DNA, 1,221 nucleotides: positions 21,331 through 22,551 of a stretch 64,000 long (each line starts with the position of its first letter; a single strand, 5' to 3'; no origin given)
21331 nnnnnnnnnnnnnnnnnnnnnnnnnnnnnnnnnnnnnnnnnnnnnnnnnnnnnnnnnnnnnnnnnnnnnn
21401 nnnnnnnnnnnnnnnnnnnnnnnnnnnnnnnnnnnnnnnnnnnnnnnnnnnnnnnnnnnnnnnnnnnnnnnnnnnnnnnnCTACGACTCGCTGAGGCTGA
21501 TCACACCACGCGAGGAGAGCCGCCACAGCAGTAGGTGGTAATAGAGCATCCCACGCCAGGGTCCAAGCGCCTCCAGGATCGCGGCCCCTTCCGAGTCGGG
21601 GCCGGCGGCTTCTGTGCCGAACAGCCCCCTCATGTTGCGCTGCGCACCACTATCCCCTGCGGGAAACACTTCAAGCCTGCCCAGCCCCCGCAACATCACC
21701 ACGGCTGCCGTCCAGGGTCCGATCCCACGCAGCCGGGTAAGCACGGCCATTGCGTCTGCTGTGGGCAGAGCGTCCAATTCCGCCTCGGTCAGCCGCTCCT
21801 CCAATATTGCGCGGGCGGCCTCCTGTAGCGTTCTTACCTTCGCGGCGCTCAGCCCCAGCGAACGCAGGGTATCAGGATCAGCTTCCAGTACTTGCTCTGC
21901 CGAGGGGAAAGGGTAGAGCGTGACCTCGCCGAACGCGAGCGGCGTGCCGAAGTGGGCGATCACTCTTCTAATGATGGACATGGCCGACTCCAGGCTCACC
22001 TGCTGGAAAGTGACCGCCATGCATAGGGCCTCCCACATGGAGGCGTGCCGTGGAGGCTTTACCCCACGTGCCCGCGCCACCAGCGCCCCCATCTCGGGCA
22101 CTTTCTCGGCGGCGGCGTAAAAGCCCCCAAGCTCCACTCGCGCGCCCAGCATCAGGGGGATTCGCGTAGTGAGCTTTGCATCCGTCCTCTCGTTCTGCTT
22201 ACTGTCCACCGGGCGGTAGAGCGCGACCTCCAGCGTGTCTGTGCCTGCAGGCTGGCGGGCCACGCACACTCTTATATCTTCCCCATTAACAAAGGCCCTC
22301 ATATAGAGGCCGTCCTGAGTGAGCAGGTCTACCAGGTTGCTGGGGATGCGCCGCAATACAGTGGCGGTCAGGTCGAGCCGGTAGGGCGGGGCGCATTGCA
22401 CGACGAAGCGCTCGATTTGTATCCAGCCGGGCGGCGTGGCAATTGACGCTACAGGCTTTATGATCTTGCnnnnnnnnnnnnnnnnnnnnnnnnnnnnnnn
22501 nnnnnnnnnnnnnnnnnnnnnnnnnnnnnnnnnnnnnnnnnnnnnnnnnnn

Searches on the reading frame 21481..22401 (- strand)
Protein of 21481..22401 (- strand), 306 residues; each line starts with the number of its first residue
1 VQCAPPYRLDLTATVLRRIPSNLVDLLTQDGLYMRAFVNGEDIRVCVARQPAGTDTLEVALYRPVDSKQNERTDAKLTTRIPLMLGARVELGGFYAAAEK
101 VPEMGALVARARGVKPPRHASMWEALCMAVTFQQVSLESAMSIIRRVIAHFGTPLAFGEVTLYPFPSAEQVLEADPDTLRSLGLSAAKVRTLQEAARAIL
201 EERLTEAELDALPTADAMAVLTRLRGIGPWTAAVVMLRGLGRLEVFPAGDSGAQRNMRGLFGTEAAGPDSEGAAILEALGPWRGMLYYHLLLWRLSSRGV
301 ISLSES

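Call 42: search_protein_families(library=pfam, proteins=[window:21481-22401:-], max_evalue=0.00001)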
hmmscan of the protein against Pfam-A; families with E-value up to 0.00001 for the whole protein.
window:21481-22401:- (306 aa): 1 family
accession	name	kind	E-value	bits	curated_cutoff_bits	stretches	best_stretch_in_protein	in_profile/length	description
PF00730.31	HhH-GPD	-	1e-13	52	26.2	1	128-268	2-94/108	HhH-GPD superfamily base excision DNA repair protein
